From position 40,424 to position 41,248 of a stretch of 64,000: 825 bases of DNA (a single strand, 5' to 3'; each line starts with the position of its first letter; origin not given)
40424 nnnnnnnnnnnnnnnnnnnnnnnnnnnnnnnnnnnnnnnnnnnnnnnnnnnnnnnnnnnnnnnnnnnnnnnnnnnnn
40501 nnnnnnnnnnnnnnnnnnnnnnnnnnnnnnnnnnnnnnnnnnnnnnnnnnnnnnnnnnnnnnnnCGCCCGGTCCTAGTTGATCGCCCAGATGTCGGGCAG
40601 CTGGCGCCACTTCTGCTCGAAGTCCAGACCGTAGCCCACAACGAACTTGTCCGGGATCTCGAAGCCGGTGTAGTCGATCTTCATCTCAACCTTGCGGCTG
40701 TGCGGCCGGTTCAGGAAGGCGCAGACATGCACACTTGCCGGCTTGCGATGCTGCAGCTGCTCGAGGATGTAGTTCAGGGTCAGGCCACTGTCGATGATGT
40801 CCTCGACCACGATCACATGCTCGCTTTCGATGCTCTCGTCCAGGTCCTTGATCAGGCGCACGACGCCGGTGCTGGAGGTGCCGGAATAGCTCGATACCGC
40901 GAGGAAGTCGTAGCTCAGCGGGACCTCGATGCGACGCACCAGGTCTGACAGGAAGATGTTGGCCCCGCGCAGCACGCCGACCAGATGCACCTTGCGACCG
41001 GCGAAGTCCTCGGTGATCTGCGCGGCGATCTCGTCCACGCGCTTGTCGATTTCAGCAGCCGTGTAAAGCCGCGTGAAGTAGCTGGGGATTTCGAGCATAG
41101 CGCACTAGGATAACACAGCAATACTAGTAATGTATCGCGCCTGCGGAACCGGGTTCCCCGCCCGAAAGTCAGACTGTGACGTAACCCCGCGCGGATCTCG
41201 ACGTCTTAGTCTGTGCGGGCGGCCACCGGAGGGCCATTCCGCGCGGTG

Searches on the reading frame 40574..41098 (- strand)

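Call 17: search_protein_families(library=ncbifam, proteins=[window:40574-41098:-], max_evalue=0.01)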
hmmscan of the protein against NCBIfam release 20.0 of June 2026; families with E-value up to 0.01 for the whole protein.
window:40574-41098:- (174 aa): 15 families
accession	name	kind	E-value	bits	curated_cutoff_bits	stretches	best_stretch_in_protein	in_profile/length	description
TIGR01203.1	HGPRTase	equivalog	2.2e-59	200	150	1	13-172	4-165/167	hypoxanthine phosphoribosyltransferase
NF006605.0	PRK09162.1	equivalog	7.9e-38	129.7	181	1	9-173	15-180/183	hypoxanthine-guanine phosphoribosyltransferase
NF003549.0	PRK05205.1-5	equivalog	9.4e-07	28.5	138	1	13-150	10-157/182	bifunctional pyr operon transcriptional regulator/uracil phosphoribosyltransferase PyrR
NF003547.0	PRK05205.1-3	equivalog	1.8e-06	27.9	230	1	10-150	15-167/194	bifunctional pyr operon transcriptional regulator/uracil phosphoribosyltransferase PyrR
NF003548.0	PRK05205.1-4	equivalog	6.1e-06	26.2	218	1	84-150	82-148/173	bifunctional pyr operon transcriptional regulator/uracil phosphoribosyltransferase PyrR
NF006613.0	PRK09177.1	equivalog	9.8e-06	25.2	138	1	38-123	36-117/159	xanthine phosphoribosyltransferase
NF001097.0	PRK00129.1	equivalog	3.7e-05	23.6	114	1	26-132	61-164/209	uracil phosphoribosyltransferase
NF003545.0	PRK05205.1-1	equivalog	6.2e-05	22.5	140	1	19-146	12-143/171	bifunctional pyr operon transcriptional regulator/uracil phosphoribosyltransferase PyrR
TIGR01091.1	upp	equivalog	0.00012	21.8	208.35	1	28-133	61-163/207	uracil phosphoribosyltransferase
NF003546.0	PRK05205.1-2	equivalog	0.00024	20.9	268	1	83-150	86-153/175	bifunctional pyr operon transcriptional regulator/uracil phosphoribosyltransferase PyrR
NF002620.0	PRK02277.1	subfamily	0.0021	17.7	115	1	89-132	138-181/201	orotate phosphoribosyltransferase-like protein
NF040646.1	HPT_Archaea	equivalog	0.0029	17.2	200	1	91-142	113-165/184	hypoxanthine/guanine phosphoribosyltransferase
NF005299.0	PRK06827.1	subfamily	0.0037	16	327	1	86-127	259-300/383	phosphoribosylpyrophosphate synthetase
NF002635.0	PRK02304.1-4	subfamily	0.0044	16.6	146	1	91-138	114-161/188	adenine phosphoribosyltransferase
TIGR01367.1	pyrE_Therm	equivalog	0.0059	16.2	150.25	1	92-140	105-153/187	orotate phosphoribosyltransferase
